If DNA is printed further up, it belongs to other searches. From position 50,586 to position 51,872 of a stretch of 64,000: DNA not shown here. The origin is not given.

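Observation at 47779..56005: Seven-gene coupled operon combining FrcABC-like transport, an atypical nucleoside hydrolase, a ketose 3-epimerase, an FrcK-like kinase and a cytoplasmic GH32: possible ketose-glycoside or ketose-nucleoside catabolism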

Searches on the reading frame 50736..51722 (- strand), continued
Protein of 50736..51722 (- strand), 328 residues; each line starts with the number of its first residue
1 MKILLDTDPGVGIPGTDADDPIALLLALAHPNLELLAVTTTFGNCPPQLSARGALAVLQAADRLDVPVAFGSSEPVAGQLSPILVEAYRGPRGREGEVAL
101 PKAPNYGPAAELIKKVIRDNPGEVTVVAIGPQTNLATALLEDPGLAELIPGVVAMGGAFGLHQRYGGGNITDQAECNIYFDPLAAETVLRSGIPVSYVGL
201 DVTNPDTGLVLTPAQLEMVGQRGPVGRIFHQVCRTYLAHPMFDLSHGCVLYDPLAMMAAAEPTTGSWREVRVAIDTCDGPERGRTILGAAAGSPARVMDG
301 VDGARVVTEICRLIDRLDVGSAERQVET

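Call 33: search_protein_families(library=ncbifam, proteins=[L002:8293-9003:+, L004:8952-9638:+, L013:6384-7076:+, L031:10975-11640:+, L002:8996-9904:+, L013:7073-7969:+, L013:9002-9979:+, L013:7966-8937:+, L013:1842-2831:+], max_evalue=1e-10)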
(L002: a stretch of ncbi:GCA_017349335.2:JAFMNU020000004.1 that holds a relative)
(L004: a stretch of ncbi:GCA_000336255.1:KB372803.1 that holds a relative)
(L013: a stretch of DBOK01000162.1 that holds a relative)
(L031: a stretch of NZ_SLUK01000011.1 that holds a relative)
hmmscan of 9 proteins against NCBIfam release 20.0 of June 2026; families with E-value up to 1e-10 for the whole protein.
L002:8293-9003:+ (236 aa): 5 families
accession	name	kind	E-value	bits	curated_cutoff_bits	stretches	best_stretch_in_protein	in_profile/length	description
NF007266.0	PRK09722.1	equivalog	4.3e-87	291.4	271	1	7-229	4-226/230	D-allulose 6-phosphate 3-epimerase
TIGR01163.1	rpe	equivalog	7.9e-51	172.4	212.6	1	9-207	3-200/211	ribulose-phosphate 3-epimerase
NF004076.0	PRK05581.1-4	subfamily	1.5e-49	168.2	165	1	8-206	7-204/221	ribulose-phosphate 3-epimerase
NF005944.0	PRK08005.1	equivalog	2.9e-23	82.2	376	1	16-208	11-199/210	ribulose-phosphate 3 epimerase family protein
NF005986.0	PRK08091.1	equivalog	1.2e-11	45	264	1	9-209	16-218/229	ribulose-phosphate 3-epimerase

L004:8952-9638:+ (228 aa): 6 families
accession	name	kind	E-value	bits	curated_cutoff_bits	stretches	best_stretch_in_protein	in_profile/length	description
NF007266.0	PRK09722.1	equivalog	7.5e-112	372.4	271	1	2-225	2-225/230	D-allulose 6-phosphate 3-epimerase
TIGR01163.1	rpe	equivalog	5.4e-63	212.2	212.6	1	6-206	3-202/211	ribulose-phosphate 3-epimerase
NF004076.0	PRK05581.1-4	subfamily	5.2e-60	202.5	165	1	4-203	6-204/221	ribulose-phosphate 3-epimerase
NF005944.0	PRK08005.1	equivalog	6.5e-25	87.6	376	1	5-211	3-205/210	ribulose-phosphate 3 epimerase family protein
NF005986.0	PRK08091.1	equivalog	1.7e-18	67.4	264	1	10-210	20-220/229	ribulose-phosphate 3-epimerase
NF010658.0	PRK14057.1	equivalog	1.5e-13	50.8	530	1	13-212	33-237/254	epimerase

L013:6384-7076:+ (230 aa): 6 families
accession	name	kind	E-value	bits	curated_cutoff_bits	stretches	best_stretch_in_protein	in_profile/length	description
NF007266.0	PRK09722.1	equivalog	2.3e-113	377.3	271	1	2-228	2-228/230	D-allulose 6-phosphate 3-epimerase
TIGR01163.1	rpe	equivalog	2.4e-59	200.3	212.6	1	4-205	1-201/211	ribulose-phosphate 3-epimerase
NF004076.0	PRK05581.1-4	subfamily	6.3e-58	195.6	165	1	2-205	4-206/221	ribulose-phosphate 3-epimerase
NF005944.0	PRK08005.1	equivalog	7.8e-28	97.1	376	1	4-199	2-193/210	ribulose-phosphate 3 epimerase family protein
NF005986.0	PRK08091.1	equivalog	1.1e-19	71.3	264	1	5-214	15-225/229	ribulose-phosphate 3-epimerase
NF010658.0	PRK14057.1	equivalog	3.7e-15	56.1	530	1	15-204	35-227/254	epimerase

L031:10975-11640:+ (221 aa): 5 families
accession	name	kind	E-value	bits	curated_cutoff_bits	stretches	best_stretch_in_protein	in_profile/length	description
TIGR01163.1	rpe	equivalog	7.6e-59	198.6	212.6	1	10-219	2-211/211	ribulose-phosphate 3-epimerase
NF004076.0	PRK05581.1-4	subfamily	1.2e-52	178.3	165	1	8-205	5-203/221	ribulose-phosphate 3-epimerase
NF007266.0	PRK09722.1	equivalog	3.9e-48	163.9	271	1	10-210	5-207/230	D-allulose 6-phosphate 3-epimerase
NF005944.0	PRK08005.1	equivalog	8.1e-30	103.6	376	1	9-214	2-204/210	ribulose-phosphate 3 epimerase family protein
NF005986.0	PRK08091.1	equivalog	9.8e-15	55.1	264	1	21-216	26-222/229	ribulose-phosphate 3-epimerase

L002:8996-9904:+ (302 aa): 11 families
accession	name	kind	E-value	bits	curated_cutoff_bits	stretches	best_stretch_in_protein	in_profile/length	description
NF007251.0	PRK09698.1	equivalog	4.9e-101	338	253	1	5-301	5-299/304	allose kinase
TIGR00744.1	ROK_glcA_fam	subfamily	1.7e-24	86.6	260.35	1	9-200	1-192/318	ROK family glucokinase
NF009835.0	PRK13310.1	equivalog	2e-23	83.2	380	1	9-264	3-268/303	N-acetylglucosamine kinase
NF045551.1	GK_Pyrobac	equivalog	6.7e-19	68.3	500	1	8-252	2-237/294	ATP-dependent glucokinase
NF003461.0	PRK05082.1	subfamily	5.5e-18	65.4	283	1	8-301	3-289/291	N-acetylmannosamine kinase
NF047821.1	NactlManKinNanK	equivalog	1.6e-16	60.7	450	1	8-299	3-287/288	N-acetylmannosamine kinase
NF047937.1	TransRegNagC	equivalog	4.7e-16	59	650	1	10-193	83-266/399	DNA-binding transcriptional regulator NagC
NF007108.0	PRK09557.1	equivalog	1.5e-15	57.3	443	1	9-253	4-258/303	fructokinase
NF049930.1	TransRegMlc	equivalog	4.1e-13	49.4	530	1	48-194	126-273/405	sugar metabolism global transcriptional regulator Mlc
NF009836.0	PRK13311.1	equivalog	5.7e-13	48.7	551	1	9-213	3-213/256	N-acetyl-D-glucosamine kinase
NF042998.1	bglucokin_BglK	equivalog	4.1e-11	42.6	550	0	10-255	5-249/291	beta-glucoside kinase BglK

L013:7073-7969:+ (298 aa): 11 families
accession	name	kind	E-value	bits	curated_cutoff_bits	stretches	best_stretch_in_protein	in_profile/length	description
NF007251.0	PRK09698.1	equivalog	8.6e-108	360.2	253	1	2-296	5-302/304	allose kinase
TIGR00744.1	ROK_glcA_fam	subfamily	2.5e-26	92.7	260.35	1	6-201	1-200/318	ROK family glucokinase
NF007108.0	PRK09557.1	equivalog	4.1e-24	85.4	443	1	6-286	4-296/303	fructokinase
NF003461.0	PRK05082.1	subfamily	6.9e-22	78.2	283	1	5-259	3-259/291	N-acetylmannosamine kinase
NF009835.0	PRK13310.1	equivalog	2.8e-21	76.1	380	1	6-287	3-297/303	N-acetylglucosamine kinase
NF047821.1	NactlManKinNanK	equivalog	3.2e-20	72.8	450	1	5-290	3-286/288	N-acetylmannosamine kinase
NF049930.1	TransRegMlc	equivalog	2.2e-17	63.5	530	1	59-203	145-289/405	sugar metabolism global transcriptional regulator Mlc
NF047937.1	TransRegNagC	equivalog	1.2e-15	57.6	650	1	58-280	138-374/399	DNA-binding transcriptional regulator NagC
NF042998.1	bglucokin_BglK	equivalog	8.1e-12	45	550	0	9-161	7-156/291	beta-glucoside kinase BglK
NF009836.0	PRK13311.1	equivalog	4.8e-11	42.3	551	1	6-198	3-209/256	N-acetyl-D-glucosamine kinase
NF045551.1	GK_Pyrobac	equivalog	6.4e-11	42.1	500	0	5-263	2-253/294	ATP-dependent glucokinase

L013:9002-9979:+ (325 aa): 4 families
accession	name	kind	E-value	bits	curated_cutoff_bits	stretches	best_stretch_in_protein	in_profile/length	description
TIGR02637.1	RhaS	equivalog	3.9e-39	134.7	342.25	1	26-319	2-299/302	rhamnose ABC transporter substrate-binding protein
NF011937.0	PRK15408.1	equivalog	3e-25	88.8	384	1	5-301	9-308/340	autoinducer 2 ABC transporter substrate-binding protein LsrB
NF007254.0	PRK09701.1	equivalog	1e-15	57.8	335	0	2-109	6-112/311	D-allose transporter substrate-binding protein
NF007936.0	PRK10653.1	equivalog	9.4e-14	51.4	337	1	4-112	10-115/295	ribose ABC transporter substrate-binding protein RbsB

L013:7966-8937:+ (323 aa): 19 families
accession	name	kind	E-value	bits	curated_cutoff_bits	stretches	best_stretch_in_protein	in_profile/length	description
TIGR02152.1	D_ribokin_bact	equivalog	2e-89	299.9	299.65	1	5-298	1-294/298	ribokinase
NF008353.0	PRK11142.1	equivalog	6.7e-87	291.8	341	1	2-299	2-298/307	ribokinase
TIGR04382.1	myo_inos_iolC_N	equivalog_domain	3.2e-29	102.2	300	1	39-299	34-304/309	5-dehydro-2-deoxygluconokinase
TIGR02198.1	rfaE_dom_I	equivalog_domain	2.2e-27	96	345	1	37-292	46-304/315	D-glycero-beta-D-manno-heptose-7-phosphate kinase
NF041134.1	R1P_kin_Thcocales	equivalog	2.8e-27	95.9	500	1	5-294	3-272/291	ADP-dependent ribose-1-phosphate kinase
TIGR03168.1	1-PFK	subfamily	5e-27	94.6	216.4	1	13-291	10-288/305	hexose kinase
NF053626.1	RibKinHalex1628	equivalog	2e-25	89.9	330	1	4-293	3-281/293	ATP-dependent ribose-1-phosphate kinase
TIGR03828.1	pfkB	equivalog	3e-24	85.6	292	1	13-290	10-287/305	1-phosphofructokinase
NF008454.0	PRK11316.1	equivalog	8.5e-22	77.4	521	1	38-295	50-305/475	bifunctional D-glycero-beta-D-manno-heptose-7-phosphate kinase/D-glycero-beta-D-manno-heptose 1-phosphate adenylyltransferase HldE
NF006957.1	PRK09434.1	equivalog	4.7e-18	65.7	450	1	35-279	23-275/302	fructokinase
NF049991.1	TagKinase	equivalog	6.6e-18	64.6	420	1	26-290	26-301/321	tagatose kinase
NF007632.0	PRK10294.1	equivalog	2.1e-17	63.4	353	1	25-287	24-289/310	6-phosphofructokinase II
NF041320.1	pfkB_Halo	equivalog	1.2e-16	61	400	1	27-291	25-283/302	1-phosphofructokinase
NF040938.1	KDG_KDGal_kin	equivalog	5.3e-16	58.6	400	1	41-300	32-299/305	bifunctional 2-dehydro-3-deoxygluconokinase/2-dehydro-3-deoxygalactonokinase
NF041332.1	KDG_KDGal_kin_Halo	equivalog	5.5e-16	58.9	440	1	36-283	30-290/320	bifunctional 2-dehydro-3-deoxygluconokinase/2-dehydro-3-deoxygalactonokinase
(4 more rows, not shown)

L013:1842-2831:+ (329 aa): 4 families
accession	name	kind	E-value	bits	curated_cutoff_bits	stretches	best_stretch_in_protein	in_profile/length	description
TIGR02637.1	RhaS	equivalog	2.4e-39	135.4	342.25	1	30-321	2-297/302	rhamnose ABC transporter substrate-binding protein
NF011937.0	PRK15408.1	equivalog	3.7e-31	108.3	384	1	3-304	6-307/340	autoinducer 2 ABC transporter substrate-binding protein LsrB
NF007254.0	PRK09701.1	equivalog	6.7e-14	51.8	335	0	3-112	1-111/311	D-allose transporter substrate-binding protein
NF007936.0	PRK10653.1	equivalog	1.7e-12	47.3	337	0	1-113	1-112/295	ribose ABC transporter substrate-binding protein RbsB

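Call 40: search_dna_similar(query=window:50736-51722:-, collection=plasmids, mode=protein, max_rows=25, max_evalue=1e-30)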
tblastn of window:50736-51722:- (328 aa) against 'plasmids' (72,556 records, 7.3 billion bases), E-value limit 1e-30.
Records with a match: 2; places in all: 2; records where one place covers at least 80% of the query: 2.
Best place of each record, by identity: <60% 2.
By first word of the organism name: Pantoea 2.
By predicted mobility (MOB-suite, as given by PLSDB): non-mobilizable 2.
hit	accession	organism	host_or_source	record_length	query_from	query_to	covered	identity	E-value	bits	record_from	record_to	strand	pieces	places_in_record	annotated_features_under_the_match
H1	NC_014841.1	Pantoea sp. At-9b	-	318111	2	314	95%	51.7%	5e-81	275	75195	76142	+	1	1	nucleoside hydrolase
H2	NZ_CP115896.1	Pantoea piersonii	Homo sapiens,blood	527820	2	314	95%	51.6%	3e-83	281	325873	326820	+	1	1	nucleoside hydrolase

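Call 41: get_annotated_region(hit=H1, flank=12000)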
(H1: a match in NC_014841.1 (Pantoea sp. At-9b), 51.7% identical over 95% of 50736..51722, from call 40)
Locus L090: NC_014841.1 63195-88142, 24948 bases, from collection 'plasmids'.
description: Pantoea sp. At-9b plasmid pPAT9B04, complete sequence
organism: Pantoea sp. At-9b (NCBI taxid 592316)
taxonomy: Bacteria; Pseudomonadota; Gammaproteobacteria; Enterobacterales; Erwiniaceae; Pantoea; Pantoea sp. At-9b
host: -; source: -; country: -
typing (MOB-suite, as given by PLSDB): non-mobilizable; replicon rep_cluster_962
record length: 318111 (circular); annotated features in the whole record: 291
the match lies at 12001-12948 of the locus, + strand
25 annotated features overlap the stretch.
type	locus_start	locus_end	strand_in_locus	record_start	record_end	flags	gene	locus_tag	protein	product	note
CDS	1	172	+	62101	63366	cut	-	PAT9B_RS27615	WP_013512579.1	MSMEG_0569 family flavin-dependent oxidoreductase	-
CDS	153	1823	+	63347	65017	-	-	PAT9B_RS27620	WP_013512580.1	AMP-binding protein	-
CDS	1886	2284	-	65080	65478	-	-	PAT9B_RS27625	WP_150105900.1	hypothetical protein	-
CDS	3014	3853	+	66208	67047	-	-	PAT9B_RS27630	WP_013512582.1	DeoR/GlpR family DNA-binding transcription regulator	-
CDS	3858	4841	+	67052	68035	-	-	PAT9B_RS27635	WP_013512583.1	substrate-binding domain-containing protein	-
CDS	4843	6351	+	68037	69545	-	-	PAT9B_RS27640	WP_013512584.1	sugar ABC transporter ATP-binding protein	-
CDS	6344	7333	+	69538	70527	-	-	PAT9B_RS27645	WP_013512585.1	ABC transporter permease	GO:0008643 - carbohydrate transport [Evidence IEA]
CDS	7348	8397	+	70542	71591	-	-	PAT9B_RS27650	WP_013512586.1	ABC transporter permease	GO:0008643 - carbohydrate transport [Evidence IEA]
CDS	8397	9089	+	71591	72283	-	alsE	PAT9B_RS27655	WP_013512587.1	D-allulose 6-phosphate 3-epimerase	-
CDS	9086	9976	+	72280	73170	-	alsK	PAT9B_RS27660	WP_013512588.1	allose kinase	GO:0019316 - D-allose catabolic process [Evidence IEA]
CDS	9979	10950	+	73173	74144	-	-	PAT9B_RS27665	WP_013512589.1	ribokinase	-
CDS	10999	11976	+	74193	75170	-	-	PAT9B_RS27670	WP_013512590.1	substrate-binding domain-containing protein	-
CDS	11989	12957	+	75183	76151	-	-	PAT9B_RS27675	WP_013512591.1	nucleoside hydrolase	-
CDS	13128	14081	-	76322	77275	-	-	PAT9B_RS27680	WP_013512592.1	aliphatic sulfonate ABC transporter substrate-binding protein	GO:0042918 - alkanesulfonate transport [Evidence IEA]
CDS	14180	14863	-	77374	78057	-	-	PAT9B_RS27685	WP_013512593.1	type 1 glutamine amidotransferase domain-containing protein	-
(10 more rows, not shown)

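Call 47: find_encoding_contigs(protein=P0109, flank=8000, max_places=1)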
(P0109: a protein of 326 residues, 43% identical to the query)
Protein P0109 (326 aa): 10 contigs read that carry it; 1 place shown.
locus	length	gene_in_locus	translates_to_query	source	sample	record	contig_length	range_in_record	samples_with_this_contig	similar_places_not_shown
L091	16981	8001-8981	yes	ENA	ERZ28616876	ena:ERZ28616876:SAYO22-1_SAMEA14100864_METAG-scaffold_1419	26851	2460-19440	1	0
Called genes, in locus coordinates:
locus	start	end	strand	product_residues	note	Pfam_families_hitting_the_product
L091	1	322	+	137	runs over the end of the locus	PF14690:Zn_ribbon_ISL3 (weak)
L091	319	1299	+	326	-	PF01610:DDE_Tnp_ISL3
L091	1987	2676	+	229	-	PF00834:Ribul_P_3_epim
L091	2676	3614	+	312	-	PF00480:ROK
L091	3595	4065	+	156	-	PF02502:LacAB_rpiB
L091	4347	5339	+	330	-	PF00532:Peripla_BP_1, PF13407:Peripla_BP_4, PF13458:Peripla_BP_6 (faint)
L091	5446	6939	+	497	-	PF00005:ABC_tran, PF13304:AAA_21 (faint), PF00005:ABC_tran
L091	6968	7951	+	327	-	PF02653:BPD_transp_2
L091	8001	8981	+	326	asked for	PF01156:IU_nuc_hydro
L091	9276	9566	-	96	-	PF01609:DDE_Tnp_1, PF13586:DDE_Tnp_1_2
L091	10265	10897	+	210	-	PF16161:DUF4867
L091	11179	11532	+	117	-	PF13384:HTH_23 (weak), PF01527:HTH_Tnp_1 (weak), PF13518:HTH_28 (weak)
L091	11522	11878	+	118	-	PF05717:TnpB_IS66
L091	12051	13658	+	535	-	PF13005:zf-IS66, PF03050:DDE_Tnp_IS66, PF13817:DDE_Tnp_IS66_C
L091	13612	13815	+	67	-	-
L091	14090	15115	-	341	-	PF10282:Lactonase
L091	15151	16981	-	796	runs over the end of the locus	PF01055:Glyco_hydro_31_2nd, PF21365:Glyco_hydro_31_3rd, PF17137:DUF5110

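Call 48: find_encoding_contigs(protein=P0116, flank=8000, max_places=1)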
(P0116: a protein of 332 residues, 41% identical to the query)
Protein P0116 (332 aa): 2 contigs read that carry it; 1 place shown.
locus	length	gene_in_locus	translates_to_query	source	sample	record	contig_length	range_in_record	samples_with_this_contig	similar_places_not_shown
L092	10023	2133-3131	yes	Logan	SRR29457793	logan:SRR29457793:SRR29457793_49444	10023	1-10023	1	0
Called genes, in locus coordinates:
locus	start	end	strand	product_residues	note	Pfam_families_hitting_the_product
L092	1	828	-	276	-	?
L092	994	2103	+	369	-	PF01408:GFO_IDH_MocA, PF02894:GFO_IDH_MocA_C, PF22725:GFO_IDH_MocA_C3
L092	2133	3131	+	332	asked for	PF01156:IU_nuc_hydro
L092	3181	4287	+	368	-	PF13407:Peripla_BP_4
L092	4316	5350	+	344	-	PF02653:BPD_transp_2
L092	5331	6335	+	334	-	PF02653:BPD_transp_2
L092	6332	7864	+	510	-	PF00005:ABC_tran, PF13304:AAA_21 (faint), PF00005:ABC_tran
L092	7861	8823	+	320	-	-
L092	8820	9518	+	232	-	PF00834:Ribul_P_3_epim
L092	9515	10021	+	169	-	?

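Call 49: find_encoding_contigs(protein=P0047, flank=8000, max_places=1)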
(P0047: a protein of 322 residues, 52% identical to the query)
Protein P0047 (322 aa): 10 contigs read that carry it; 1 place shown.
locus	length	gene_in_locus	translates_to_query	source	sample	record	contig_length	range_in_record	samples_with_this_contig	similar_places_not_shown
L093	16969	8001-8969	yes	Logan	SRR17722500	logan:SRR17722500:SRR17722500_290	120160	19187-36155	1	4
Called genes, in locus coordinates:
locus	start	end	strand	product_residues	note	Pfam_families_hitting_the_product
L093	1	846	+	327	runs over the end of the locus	PF00532:Peripla_BP_1 (weak), PF13407:Peripla_BP_4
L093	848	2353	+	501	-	PF00005:ABC_tran, PF13304:AAA_21 (faint), PF00005:ABC_tran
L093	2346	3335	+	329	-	PF02653:BPD_transp_2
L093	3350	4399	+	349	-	PF02653:BPD_transp_2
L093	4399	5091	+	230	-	PF00834:Ribul_P_3_epim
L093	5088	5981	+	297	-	PF00480:ROK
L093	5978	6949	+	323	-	PF00294:PfkB, PF08543:Phos_pyr_kin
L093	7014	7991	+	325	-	PF00532:Peripla_BP_1, PF13407:Peripla_BP_4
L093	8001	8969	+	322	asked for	PF01156:IU_nuc_hydro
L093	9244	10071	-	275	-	PF01418:HTH_6, PF01380:SIS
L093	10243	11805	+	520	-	PF02378:PTS_EIIC, PF00367:PTS_EIIB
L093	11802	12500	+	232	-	PF04131:NanE, PF03060:NMO (weak), PF01207:Dus, PF05690:ThiG (weak)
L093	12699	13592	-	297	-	PF00126:HTH_1, PF03466:LysR_substrate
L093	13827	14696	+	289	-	PF13292:DXP_synthase_N (faint), PF00456:Transketolase_N, PF00676:E1_dh (faint)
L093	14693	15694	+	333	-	PF02779:Transket_pyr, PF02780:Transketolase_C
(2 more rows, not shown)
